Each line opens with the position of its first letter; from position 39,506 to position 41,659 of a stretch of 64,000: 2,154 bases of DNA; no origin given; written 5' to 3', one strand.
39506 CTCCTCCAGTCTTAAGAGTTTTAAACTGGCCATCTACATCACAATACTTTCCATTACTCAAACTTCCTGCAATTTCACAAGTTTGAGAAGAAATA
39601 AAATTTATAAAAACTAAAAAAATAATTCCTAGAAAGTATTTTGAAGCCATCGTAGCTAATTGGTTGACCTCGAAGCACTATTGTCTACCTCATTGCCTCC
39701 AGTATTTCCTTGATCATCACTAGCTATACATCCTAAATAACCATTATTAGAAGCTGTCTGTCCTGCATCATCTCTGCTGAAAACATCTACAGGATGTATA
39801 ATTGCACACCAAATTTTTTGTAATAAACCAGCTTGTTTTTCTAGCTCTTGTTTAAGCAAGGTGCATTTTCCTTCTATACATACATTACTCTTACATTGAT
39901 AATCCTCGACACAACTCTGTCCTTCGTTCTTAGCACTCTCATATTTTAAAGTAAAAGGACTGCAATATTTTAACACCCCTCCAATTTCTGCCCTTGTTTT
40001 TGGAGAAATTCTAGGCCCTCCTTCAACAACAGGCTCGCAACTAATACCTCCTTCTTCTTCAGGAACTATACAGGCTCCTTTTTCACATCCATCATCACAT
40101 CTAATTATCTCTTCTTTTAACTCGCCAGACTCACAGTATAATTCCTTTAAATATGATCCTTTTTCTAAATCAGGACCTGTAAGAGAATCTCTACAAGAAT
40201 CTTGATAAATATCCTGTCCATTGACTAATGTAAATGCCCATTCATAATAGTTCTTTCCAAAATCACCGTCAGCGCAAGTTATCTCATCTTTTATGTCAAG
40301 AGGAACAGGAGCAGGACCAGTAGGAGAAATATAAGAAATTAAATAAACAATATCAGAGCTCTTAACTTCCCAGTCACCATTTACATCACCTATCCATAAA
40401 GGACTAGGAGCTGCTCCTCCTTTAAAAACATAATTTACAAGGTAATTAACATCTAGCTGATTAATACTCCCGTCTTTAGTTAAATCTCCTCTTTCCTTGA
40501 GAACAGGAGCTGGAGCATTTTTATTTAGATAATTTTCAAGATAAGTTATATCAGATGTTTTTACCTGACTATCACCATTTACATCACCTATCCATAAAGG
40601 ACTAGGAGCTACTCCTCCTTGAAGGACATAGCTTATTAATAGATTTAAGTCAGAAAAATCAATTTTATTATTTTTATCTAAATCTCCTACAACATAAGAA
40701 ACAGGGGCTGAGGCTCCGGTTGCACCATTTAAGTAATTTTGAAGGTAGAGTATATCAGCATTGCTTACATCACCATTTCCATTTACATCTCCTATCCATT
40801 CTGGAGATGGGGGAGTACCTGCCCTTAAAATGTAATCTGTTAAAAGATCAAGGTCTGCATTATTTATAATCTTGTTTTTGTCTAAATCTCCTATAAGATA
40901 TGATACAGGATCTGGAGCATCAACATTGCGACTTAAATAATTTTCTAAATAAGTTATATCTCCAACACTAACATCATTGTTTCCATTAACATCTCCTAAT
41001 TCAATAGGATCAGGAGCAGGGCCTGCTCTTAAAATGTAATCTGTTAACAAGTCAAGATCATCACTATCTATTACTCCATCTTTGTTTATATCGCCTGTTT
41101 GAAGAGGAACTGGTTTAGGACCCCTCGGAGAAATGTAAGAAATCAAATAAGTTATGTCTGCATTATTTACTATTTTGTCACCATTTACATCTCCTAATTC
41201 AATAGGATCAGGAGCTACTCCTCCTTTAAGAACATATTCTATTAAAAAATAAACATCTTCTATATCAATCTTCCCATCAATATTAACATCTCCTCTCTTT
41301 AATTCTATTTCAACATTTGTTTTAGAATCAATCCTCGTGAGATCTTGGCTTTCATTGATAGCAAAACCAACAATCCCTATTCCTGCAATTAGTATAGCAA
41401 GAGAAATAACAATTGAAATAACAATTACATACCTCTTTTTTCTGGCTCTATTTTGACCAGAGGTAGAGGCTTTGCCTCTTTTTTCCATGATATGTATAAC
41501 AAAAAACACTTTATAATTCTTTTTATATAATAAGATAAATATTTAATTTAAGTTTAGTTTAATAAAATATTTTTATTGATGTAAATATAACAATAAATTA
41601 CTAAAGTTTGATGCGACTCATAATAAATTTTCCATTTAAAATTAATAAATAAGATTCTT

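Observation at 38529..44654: Cluster of membrane-anchored surface proteins built from tandem dockerin-type repeats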

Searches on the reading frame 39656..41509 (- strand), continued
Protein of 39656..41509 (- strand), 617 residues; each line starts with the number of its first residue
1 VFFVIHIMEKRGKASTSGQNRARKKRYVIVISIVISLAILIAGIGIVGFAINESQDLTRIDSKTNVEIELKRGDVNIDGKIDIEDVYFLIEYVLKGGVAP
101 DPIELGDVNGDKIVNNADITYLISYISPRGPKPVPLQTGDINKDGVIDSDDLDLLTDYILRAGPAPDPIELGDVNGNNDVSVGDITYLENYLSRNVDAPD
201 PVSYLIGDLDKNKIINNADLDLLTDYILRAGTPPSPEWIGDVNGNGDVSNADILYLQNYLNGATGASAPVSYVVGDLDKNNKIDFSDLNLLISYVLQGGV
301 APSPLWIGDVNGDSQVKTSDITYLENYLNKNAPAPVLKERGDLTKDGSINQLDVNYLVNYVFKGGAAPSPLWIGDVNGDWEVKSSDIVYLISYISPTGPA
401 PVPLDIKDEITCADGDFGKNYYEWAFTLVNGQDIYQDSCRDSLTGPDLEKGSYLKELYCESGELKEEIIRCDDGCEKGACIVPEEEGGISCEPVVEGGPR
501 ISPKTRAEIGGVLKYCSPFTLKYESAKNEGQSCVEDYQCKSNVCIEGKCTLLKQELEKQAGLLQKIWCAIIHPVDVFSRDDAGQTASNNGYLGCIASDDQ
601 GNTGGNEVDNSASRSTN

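Call 49: predict_structure(alignment_id=A3)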
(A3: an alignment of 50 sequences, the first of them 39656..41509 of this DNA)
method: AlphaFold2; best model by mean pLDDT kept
length: 617 residues; sequences in the alignment: 50
mean_pLDDT: 65.5   pTM: 0.36
mean pLDDT of the five models: 65.5, 65.3, 64.3, 64.3, 64.0
residues with pLDDT >= 90: 178; 70-90: 149; 50-70: 66; < 50: 224
segments of 3 or more residues with pLDDT < 50: 61-63, 267-269, 407-556, 558-617
pLDDT, mean of each block of 10 residues (from residue 1): 55 54 77 93 86 59 63 93 94 92 90 88 76 62 90 97 90 88 95 77 77 91 95 83 87 90 54 80 88 77 74 84 89 69 90 98 94 92 97 91 62 38 32 31 32 27 26 31 34 30 31 28 29 27 33 45 39 33 35 30 31 32
secondary structure, 60 per line:
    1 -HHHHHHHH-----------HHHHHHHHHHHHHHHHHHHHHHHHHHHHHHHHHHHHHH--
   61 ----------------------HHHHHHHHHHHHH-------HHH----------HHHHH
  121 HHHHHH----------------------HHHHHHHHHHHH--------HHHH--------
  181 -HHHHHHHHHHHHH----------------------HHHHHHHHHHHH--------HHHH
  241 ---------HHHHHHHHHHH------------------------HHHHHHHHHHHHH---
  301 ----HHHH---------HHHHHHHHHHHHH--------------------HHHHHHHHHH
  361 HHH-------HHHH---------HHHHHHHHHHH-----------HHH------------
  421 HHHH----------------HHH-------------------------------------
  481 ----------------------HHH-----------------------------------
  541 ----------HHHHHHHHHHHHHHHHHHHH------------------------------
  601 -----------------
elements in order: H2-9 H21-58 H83-95 H116-126 H149-160 H169-172 H182-194 H217-228 H237-240 H250-260 H285-297 H305-308 H318-330 H351-363 H371-374 H384-394 H421-424 H551-570

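Call 54: fold_search(model_id=the predicted structure, library=pdb)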
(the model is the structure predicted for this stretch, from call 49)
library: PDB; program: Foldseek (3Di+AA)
matches with E <= 10: 35; with E <= 0.001: 2
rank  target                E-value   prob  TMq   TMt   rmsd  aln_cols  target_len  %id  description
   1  8x39_A                2.3e-04  1.00  0.11  0.42  11.2       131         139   28  Crystal structure of cellulosomal double-dockerin module of Clo1313_0689 from Clostridium thermocellum (released 2024-04-03)
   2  8x39_B                4.0e-04  1.00  0.11  0.45  13.3       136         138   25  Crystal structure of cellulosomal double-dockerin module of Clo1313_0689 from Clostridium thermocellum (released 2024-04-03)
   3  8x3a_MODEL_1_A        5.1e-03  1.00  0.17  0.51   5.2       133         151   26  Solution NMR structure of cellulosomal double-dockerin module of Clo1313_0689 from Clostridium thermocellum (released 2024-04-03)
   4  3ul4_B                3.1e-02  1.00  0.09  0.79   2.1        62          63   39  Crystal structure of Coh-OlpA(Cthe_3080)-Doc918(Cthe_0918) complex: A novel type I Cohesin-Dockerin complex from Clost (released 2012-11-28)
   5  4fl4_G                4.4e-02  1.00  0.10  0.79   2.2        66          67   36  Scaffoldin conformation and dynamics revealed by a ternary complex from the Clostridium thermocellum cellulosome (released 2012-06-27)
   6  4fl4_A                5.3e-02  1.00  0.10  0.79   2.0        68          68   32  Scaffoldin conformation and dynamics revealed by a ternary complex from the Clostridium thermocellum cellulosome (released 2012-06-27)
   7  4dh2_D                9.2e-02  1.00  0.09  0.72   2.2        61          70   43  Crystal structure of Coh-OlpC(Cthe_0452)-Doc435(Cthe_0435) complex: A novel type I Cohesin-Dockerin complex from Clost (released 2012-11-28)
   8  2mte_MODEL_1_A        9.7e-02  1.00  0.08  0.67   2.0        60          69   33  Solution structure of Doc48S (released 2014-10-15)
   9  4fl4_J                1.1e-01  1.00  0.09  0.78   2.2        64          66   38  Scaffoldin conformation and dynamics revealed by a ternary complex from the Clostridium thermocellum cellulosome (released 2012-06-27)
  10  4dh2_B                1.1e-01  1.00  0.09  0.71   2.1        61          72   43  Crystal structure of Coh-OlpC(Cthe_0452)-Doc435(Cthe_0435) complex: A novel type I Cohesin-Dockerin complex from Clost (released 2012-11-28)
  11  4fl4_D                1.4e-01  1.00  0.09  0.80   1.6        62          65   37  Scaffoldin conformation and dynamics revealed by a ternary complex from the Clostridium thermocellum cellulosome (released 2012-06-27)
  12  2ccl_B                1.8e-01  1.00  0.09  0.84   1.5        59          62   37  THE S45A, T46A MUTANT OF THE TYPE I COHESIN-DOCKERIN COMPLEX FROM THE CELLULOSOME OF CLOSTRIDIUM THERMOCELLUM (released 2007-02-13)
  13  5nrm_B                1.9e-01  1.00  0.08  0.71   2.2        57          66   35  Crystal structure of the sixth cohesin from Acetivibrio cellulolyticus' scaffoldin B in complex with Cel5 dockerin S51 (released 2018-01-31)
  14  4uyp_B                2.2e-01  1.00  0.10  0.72   2.6        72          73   26  High resolution structure of the third cohesin ScaC in complex with the ScaB dockerin with a mutation in the N-termina (released 2015-04-15)
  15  5lxv_B                2.6e-01  1.00  0.08  0.70   2.0        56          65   34  Crystal structure of Ruminococcus flavefaciens scaffoldin C cohesin in complex with a dockerin from an uncharacterized (released 2016-10-19)
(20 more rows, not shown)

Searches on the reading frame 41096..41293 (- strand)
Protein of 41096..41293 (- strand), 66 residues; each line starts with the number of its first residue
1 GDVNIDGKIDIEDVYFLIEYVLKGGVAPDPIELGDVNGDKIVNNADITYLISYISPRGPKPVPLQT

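Call 43: search_protein_representatives(alignment_id=A2)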
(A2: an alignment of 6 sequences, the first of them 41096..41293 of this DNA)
Query: 6 sequences, 66 profile positions. Proteins with E-value up to 0.001 (for the whole library): 19628; up to 1e-10: 6031; up to 1e-30: 80. The best 150 are listed.
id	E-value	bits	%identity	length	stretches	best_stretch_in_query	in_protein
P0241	9.3e-164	547.2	-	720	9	1-65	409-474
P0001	2.1e-154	517.3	-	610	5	1-65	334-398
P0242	1.6e-150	504.9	-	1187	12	1-63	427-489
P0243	1.9e-134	453.4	-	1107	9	3-61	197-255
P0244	2.8e-107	366.3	-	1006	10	1-63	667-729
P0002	5.3e-100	343.0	-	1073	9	1-60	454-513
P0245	6.8e-99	339.5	-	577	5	1-65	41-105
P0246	8.5e-91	313.5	-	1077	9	1-63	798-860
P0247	2.2e-88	305.8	-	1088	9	1-55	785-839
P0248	3.2e-87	302.1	-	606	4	1-64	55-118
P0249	2.3e-85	296.2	-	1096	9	1-60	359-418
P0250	2.8e-82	286.2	-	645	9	1-62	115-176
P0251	1.5e-80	280.7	-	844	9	1-53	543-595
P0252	6.1e-77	269.1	-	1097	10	1-55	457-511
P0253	7.6e-74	259.2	-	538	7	1-62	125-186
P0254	1.3e-65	232.9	-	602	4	1-64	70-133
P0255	6.1e-65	230.7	-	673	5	1-63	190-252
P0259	1.5e-52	191.1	-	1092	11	1-56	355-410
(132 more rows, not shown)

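Call 47: find_encoding_contigs(protein=P0255, flank=10000, max_places=2)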
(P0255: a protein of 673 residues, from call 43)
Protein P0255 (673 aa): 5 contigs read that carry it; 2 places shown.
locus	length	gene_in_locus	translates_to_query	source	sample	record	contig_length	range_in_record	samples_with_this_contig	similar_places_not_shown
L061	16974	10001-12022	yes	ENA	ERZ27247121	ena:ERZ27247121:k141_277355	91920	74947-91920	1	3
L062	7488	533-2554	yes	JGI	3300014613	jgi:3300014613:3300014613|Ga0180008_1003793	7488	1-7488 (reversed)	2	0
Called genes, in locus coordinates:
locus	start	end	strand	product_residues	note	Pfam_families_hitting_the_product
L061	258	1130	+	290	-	-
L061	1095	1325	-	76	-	-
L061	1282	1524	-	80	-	-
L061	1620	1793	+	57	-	PF09853:DUF2080 (weak)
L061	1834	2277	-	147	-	-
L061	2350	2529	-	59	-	PF21983:NikA-like (weak)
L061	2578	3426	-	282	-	PF00589:Phage_integrase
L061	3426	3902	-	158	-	-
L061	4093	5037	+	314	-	PF00579:tRNA-synt_1b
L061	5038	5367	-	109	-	-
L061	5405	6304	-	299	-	PF01926:MMR_HSR1, PF02824:TGS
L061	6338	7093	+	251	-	PF07091:FmrO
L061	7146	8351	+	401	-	PF00675:Peptidase_M16, PF05193:Peptidase_M16_C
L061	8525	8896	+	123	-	-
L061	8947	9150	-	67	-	-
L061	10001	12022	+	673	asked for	PF00404:Dockerin_1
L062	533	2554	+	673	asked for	PF00404:Dockerin_1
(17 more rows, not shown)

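Call 48: find_encoding_contigs(protein=P0254, flank=10000, max_places=2)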
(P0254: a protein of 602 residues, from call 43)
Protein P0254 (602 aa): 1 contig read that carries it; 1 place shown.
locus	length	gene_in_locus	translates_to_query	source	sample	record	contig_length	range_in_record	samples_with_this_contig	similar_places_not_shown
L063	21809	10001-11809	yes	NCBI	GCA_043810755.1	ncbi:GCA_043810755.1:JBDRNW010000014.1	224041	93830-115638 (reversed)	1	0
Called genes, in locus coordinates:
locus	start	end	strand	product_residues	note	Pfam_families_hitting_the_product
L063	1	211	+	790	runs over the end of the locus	PF00133:tRNA-synt_1, PF01406:tRNA-synt_1e (faint), PF09334:tRNA-synt_1g, PF08264:Anticodon_1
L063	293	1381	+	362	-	PF03463:eRF1_1, PF18854:baeRF_family10, PF03464:eRF1_2, PF18859:acVLRF1, PF03465:eRF1_3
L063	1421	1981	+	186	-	PF04079:SMC_ScpB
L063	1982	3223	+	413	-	PF13506:Glyco_transf_21, PF03142:Chitin_synth_2 (faint), PF00535:Glycos_transf_2, PF10111:Glyco_tranf_2_2, PF13641:Glyco_tranf_2_3, PF13632:Glyco_trans_2_3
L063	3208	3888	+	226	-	-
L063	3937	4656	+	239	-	-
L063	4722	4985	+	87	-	PF13656:RNA_pol_L_2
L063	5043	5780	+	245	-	PF00154:RecA_N, PF03796:DnaB_C (faint), PF06745:ATPase (weak), PF08423:Rad51, PF13481:AAA_25, PF13479:AAA_24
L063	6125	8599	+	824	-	-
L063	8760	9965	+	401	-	PF04894:Nre_N, PF04895:Nre_C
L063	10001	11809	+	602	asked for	PF00404:Dockerin_1, PF13499:EF-hand_7 (faint), PF00404:Dockerin_1 (weak)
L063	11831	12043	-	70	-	-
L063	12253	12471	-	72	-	-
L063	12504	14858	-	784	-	PF01751:Toprim, PF01131:Topoisom_bac, PF01396:Zn_ribbon_Top1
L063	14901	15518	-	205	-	PF00149:Metallophos, PF12850:Metallophos_2, PF14582:Metallophos_3 (weak)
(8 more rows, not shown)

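Call 67: list_cluster_members(proteins=[P0243, P0244, P0246, P0247, P0249, P0250, P0251, P0252, P0253, P0259])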
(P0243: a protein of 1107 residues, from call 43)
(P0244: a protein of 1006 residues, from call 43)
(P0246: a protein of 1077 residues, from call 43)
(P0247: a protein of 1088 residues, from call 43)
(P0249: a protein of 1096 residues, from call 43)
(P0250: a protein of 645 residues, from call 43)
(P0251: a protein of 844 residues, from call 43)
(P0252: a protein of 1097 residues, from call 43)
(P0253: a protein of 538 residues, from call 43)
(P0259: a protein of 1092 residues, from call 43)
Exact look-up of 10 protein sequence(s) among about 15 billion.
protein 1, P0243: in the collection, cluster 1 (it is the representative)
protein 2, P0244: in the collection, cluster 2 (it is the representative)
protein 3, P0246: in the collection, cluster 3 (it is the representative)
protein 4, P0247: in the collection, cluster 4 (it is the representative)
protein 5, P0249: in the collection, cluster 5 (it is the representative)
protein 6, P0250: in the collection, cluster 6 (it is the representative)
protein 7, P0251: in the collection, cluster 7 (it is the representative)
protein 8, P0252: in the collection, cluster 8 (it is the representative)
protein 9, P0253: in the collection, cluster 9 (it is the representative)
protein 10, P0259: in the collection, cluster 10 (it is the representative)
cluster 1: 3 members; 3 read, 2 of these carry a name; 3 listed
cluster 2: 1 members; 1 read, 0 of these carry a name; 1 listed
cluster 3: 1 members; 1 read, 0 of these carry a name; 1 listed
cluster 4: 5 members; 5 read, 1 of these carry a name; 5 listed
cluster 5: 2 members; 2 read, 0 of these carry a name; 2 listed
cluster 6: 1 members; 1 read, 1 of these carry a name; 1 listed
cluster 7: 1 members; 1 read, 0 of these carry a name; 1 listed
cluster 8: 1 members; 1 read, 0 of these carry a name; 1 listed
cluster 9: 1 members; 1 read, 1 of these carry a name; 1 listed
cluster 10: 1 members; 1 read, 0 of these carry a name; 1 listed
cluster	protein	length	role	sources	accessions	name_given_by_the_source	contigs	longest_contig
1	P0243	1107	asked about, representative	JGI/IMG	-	hypothetical protein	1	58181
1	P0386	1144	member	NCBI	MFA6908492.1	MAG: dockerin type I domain-containing protein [Patescibacteria group bacterium]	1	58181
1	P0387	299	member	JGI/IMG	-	-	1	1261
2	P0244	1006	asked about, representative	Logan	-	-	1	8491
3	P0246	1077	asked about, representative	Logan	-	-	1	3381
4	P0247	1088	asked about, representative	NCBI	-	-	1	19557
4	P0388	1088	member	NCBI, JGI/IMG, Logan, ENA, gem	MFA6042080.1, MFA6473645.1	MAG: dockerin type I domain-containing protein [Patescibacteria group bacterium] | hypothetical protein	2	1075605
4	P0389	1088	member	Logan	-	-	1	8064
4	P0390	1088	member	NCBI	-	-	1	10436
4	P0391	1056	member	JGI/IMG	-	-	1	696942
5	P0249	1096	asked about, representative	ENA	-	-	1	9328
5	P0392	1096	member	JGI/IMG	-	-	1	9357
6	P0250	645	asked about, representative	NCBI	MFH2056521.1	MAG: dockerin type I domain-containing protein [bacterium]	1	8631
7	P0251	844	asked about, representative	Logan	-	-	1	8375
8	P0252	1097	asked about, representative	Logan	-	-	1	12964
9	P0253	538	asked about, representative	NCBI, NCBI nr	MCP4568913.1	MAG: hypothetical protein GY841_15160 [FCB group bacterium] | hypothetical protein [FCB group bacterium]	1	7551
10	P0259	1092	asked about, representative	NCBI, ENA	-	-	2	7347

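Call 69: find_encoding_contigs(protein=P0248, flank=10000, max_places=2)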
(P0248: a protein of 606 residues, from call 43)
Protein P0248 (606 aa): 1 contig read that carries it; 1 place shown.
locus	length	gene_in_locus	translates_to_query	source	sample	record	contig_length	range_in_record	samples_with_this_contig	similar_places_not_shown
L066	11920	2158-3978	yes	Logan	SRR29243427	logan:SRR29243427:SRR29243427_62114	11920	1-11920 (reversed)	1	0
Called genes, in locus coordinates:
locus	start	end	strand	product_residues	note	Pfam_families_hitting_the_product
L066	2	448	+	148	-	?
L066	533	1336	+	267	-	PF00491:Arginase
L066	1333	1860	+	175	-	PF02834:LigT_PEase, PF13563:2_5_RNA_ligase2, PF02834:LigT_PEase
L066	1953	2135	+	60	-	-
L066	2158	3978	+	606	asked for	PF00036:EF-hand_1 (faint), PF00404:Dockerin_1, PF13499:EF-hand_7 (faint), PF00404:Dockerin_1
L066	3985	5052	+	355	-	-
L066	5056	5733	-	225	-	PF02732:ERCC4, PF00633:HHH (faint), PF01367:5_3_exonuc (weak), PF12826:HHH_2 (weak), PF14520:HHH_5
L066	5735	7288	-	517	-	PF00270:DEAD, PF04851:ResIII, PF21210:RNA_helicase_helical, PF00271:Helicase_C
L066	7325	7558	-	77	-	-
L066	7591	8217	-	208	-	-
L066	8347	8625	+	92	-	PF05239:PRC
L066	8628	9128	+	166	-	-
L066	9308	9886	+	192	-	-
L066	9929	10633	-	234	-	-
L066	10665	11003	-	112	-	-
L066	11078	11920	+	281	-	?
